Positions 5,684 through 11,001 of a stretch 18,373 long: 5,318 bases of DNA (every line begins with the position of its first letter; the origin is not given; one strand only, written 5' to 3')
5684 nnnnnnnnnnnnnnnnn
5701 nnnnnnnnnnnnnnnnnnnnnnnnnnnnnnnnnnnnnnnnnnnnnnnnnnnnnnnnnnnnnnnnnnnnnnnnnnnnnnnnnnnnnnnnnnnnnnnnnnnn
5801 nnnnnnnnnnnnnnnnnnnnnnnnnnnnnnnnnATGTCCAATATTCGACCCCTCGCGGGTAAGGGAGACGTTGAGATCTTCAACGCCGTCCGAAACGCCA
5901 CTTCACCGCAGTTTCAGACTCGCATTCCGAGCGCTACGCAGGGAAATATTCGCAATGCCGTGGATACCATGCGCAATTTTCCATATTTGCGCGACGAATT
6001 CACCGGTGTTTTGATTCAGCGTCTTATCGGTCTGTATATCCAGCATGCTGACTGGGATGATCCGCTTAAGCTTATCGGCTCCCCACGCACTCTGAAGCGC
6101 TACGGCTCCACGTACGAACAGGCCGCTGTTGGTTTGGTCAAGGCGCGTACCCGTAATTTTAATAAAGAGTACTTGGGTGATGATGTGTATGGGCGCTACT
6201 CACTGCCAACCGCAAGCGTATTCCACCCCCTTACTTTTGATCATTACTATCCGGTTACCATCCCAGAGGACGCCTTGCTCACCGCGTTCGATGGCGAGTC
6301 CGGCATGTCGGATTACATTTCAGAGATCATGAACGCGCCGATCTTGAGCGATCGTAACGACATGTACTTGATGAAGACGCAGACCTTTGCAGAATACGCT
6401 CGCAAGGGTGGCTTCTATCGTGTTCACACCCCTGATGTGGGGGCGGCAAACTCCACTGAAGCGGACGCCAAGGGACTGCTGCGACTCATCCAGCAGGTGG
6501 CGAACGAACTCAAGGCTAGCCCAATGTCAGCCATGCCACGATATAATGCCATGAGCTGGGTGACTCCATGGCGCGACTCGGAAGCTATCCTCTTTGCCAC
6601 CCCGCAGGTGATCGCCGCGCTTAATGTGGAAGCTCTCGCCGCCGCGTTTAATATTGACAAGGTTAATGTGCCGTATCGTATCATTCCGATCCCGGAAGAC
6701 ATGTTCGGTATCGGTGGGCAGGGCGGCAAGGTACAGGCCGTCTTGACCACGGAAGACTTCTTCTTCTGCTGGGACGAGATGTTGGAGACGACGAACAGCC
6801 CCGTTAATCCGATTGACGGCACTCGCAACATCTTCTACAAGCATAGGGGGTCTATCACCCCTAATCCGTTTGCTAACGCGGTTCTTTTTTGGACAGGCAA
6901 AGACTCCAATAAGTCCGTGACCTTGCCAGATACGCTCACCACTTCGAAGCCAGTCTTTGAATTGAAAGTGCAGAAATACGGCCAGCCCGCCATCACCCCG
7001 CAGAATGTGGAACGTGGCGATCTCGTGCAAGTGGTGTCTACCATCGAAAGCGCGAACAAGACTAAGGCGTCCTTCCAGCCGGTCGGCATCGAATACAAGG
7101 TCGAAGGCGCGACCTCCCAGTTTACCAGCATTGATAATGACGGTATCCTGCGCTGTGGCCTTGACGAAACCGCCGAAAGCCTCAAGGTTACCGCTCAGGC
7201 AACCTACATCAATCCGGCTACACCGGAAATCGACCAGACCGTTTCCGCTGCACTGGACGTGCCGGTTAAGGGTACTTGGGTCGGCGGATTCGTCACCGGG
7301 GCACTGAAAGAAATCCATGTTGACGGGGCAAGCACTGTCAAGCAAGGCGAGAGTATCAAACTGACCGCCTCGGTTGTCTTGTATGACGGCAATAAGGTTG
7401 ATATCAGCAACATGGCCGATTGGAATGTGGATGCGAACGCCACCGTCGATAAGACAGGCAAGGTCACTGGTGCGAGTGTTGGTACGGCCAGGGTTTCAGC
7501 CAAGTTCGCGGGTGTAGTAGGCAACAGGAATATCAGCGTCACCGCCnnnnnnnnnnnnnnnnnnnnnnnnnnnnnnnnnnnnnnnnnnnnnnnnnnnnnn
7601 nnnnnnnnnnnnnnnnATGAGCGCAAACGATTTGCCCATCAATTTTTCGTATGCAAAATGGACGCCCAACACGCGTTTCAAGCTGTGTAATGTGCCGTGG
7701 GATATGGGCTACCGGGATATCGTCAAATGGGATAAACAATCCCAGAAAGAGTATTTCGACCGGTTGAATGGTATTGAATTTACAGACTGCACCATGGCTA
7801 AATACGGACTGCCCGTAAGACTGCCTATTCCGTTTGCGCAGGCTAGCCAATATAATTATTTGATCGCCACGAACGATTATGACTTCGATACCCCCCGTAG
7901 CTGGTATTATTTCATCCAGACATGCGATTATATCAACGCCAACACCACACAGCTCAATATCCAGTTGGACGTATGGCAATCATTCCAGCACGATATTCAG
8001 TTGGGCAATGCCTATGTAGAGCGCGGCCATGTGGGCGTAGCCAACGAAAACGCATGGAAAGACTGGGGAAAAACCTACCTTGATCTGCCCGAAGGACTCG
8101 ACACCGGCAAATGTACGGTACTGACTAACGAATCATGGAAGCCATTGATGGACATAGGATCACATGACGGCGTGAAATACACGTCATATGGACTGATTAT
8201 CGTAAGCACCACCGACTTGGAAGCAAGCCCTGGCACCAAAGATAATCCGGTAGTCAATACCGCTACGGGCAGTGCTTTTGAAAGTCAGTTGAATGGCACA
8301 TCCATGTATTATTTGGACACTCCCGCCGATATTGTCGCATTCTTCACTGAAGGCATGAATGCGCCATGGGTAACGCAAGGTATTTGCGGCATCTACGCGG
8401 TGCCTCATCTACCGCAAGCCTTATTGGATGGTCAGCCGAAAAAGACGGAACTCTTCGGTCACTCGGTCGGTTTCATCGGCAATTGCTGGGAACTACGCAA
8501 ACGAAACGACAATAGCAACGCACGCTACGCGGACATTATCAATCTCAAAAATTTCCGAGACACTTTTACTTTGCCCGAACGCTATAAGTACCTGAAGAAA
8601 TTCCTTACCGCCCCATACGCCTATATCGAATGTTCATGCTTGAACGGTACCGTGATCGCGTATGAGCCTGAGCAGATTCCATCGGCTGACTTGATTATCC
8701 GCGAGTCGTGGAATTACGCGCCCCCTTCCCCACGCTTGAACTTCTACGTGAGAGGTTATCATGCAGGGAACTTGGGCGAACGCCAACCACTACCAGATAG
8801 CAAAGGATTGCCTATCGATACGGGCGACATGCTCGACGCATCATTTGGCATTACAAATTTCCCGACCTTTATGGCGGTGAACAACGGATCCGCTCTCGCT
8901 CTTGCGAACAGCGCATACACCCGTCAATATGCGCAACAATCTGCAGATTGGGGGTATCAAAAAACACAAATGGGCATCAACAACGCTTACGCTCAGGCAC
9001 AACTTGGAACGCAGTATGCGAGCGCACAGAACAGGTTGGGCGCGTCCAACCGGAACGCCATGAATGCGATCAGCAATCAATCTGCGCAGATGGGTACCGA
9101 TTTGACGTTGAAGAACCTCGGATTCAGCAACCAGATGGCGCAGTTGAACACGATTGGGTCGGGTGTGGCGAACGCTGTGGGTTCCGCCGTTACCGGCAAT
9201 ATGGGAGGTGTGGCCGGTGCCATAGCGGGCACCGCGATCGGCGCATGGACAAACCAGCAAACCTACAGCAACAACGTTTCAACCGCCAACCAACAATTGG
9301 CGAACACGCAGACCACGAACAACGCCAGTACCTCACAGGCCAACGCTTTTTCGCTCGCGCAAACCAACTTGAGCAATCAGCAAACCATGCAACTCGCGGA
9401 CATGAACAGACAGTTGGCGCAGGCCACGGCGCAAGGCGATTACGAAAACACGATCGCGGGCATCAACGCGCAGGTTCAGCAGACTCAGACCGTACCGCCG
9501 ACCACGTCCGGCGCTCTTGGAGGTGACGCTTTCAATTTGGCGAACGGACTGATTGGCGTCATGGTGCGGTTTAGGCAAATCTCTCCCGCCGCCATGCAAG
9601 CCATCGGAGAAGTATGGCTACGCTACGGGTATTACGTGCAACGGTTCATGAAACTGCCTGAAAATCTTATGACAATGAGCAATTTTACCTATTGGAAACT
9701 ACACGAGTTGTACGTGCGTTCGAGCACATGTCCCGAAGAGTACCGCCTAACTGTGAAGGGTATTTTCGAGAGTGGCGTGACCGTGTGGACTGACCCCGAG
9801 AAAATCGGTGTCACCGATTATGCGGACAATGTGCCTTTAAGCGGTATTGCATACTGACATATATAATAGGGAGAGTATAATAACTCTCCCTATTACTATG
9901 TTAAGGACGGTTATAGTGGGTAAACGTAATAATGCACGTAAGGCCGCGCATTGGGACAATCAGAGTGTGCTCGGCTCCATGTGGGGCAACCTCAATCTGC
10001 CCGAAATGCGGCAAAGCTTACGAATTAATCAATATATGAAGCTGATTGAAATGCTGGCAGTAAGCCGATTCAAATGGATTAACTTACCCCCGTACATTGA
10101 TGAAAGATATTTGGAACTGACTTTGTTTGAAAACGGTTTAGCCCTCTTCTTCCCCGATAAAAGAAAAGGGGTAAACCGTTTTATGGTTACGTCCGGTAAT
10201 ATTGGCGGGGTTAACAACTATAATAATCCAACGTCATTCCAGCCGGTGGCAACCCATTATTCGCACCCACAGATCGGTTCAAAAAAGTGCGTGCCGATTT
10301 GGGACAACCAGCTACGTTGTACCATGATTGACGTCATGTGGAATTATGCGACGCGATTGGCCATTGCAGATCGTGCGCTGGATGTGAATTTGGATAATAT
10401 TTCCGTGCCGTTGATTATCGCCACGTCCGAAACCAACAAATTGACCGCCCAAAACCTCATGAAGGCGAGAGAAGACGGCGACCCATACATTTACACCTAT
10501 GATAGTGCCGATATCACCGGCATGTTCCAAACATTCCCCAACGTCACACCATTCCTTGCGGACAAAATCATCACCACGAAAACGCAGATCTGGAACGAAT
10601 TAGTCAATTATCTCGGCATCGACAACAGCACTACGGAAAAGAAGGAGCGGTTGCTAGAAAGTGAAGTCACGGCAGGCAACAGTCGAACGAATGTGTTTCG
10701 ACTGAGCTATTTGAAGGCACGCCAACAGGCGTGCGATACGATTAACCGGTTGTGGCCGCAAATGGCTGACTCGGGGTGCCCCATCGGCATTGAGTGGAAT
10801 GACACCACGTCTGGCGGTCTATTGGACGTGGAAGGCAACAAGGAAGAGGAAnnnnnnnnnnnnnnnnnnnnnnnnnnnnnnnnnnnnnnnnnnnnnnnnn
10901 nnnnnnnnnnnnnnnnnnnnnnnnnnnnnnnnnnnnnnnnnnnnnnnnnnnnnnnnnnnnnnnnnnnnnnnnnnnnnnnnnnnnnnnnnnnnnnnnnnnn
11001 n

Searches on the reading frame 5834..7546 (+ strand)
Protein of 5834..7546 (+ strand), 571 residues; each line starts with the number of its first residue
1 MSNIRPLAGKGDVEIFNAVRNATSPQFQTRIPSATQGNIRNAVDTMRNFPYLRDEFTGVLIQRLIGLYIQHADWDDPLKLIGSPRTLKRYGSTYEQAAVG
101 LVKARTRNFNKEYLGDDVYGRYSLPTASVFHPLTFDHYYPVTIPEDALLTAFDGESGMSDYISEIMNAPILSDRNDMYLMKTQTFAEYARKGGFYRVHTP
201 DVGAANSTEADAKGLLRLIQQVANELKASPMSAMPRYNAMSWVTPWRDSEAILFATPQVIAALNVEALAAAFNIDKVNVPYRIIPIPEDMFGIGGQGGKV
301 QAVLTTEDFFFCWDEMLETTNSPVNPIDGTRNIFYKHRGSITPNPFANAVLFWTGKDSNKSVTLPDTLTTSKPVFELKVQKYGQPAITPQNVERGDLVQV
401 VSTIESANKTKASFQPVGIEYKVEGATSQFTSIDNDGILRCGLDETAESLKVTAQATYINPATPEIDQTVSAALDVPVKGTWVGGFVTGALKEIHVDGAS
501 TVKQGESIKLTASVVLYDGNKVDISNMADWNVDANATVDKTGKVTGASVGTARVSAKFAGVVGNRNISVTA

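Call 7: search_protein_families(library=pfam, proteins=[window:5834-7546:+], max_evalue=0.1)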
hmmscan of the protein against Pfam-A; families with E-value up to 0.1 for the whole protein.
window:5834-7546:+ (571 aa): 2 families
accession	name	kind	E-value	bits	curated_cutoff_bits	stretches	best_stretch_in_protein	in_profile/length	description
PF25622.1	Phi29_MCP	-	4e-58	197.8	27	1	17-353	2-323/323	Phi29-like phage major capsid protein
PF02368.24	Big_2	-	0.00062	20.1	22.8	1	500-556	12-66/79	Bacterial Ig-like domain (group 2)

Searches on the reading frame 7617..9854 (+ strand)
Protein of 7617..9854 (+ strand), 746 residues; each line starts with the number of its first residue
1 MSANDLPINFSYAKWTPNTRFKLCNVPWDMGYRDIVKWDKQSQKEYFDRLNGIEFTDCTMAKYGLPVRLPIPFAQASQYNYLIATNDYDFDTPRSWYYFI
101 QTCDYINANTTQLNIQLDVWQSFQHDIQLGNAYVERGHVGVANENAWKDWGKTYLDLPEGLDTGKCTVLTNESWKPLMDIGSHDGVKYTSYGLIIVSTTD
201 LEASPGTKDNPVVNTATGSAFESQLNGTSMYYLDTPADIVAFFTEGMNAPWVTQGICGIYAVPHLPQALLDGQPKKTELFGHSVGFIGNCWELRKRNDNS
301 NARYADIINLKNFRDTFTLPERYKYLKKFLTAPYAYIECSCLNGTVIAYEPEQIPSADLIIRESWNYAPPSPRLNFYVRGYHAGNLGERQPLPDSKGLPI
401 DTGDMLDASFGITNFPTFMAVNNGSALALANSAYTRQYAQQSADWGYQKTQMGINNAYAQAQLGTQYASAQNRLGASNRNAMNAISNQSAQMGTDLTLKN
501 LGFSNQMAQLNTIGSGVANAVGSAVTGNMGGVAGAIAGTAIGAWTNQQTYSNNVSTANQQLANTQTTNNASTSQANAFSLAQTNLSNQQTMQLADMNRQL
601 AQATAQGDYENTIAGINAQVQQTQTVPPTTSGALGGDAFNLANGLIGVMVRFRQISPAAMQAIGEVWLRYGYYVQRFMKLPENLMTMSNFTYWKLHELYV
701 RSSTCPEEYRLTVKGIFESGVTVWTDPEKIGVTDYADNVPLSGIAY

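Call 7: search_protein_families(library=pfam, proteins=[window:7617-9854:+], max_evalue=0.1)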
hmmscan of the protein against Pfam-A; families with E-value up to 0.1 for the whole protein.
window:7617-9854:+ (746 aa): 3 families
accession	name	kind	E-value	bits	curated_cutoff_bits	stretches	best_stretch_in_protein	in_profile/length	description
PF20934.2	phi29_gp9_C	-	4.5e-09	36.1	27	1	605-726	320-438/449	Bacillus phage phi29, Tail knob protein gp9, C-terminal domain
PF16838.11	Caud_tail_N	-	0.02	15.8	27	1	23-126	8-118/120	Caudoviral major tail protein N-terminus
PF17508.7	MccV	-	0.041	14.9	27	0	508-566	18-76/104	Microcin V bacteriocin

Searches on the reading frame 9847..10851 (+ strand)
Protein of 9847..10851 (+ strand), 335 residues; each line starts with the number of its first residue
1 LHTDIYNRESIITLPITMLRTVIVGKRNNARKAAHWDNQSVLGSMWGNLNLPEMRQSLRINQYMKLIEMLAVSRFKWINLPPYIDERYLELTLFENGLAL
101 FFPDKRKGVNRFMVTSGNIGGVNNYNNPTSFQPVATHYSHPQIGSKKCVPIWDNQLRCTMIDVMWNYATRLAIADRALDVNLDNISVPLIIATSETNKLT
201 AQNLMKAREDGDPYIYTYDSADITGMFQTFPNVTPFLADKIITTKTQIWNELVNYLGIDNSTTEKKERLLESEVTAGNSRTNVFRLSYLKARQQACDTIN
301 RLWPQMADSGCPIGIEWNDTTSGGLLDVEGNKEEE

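Call 7: search_protein_families(library=pfam, proteins=[window:9847-10851:+], max_evalue=0.1)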
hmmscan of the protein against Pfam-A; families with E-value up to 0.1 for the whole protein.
window:9847-10851:+ (335 aa): 1 family
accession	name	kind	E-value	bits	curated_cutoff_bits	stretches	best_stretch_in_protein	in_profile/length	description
PF05352.17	Phage_connector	-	3.7e-39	135.3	25.6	1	55-303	12-268/281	Phage Connector (GP10)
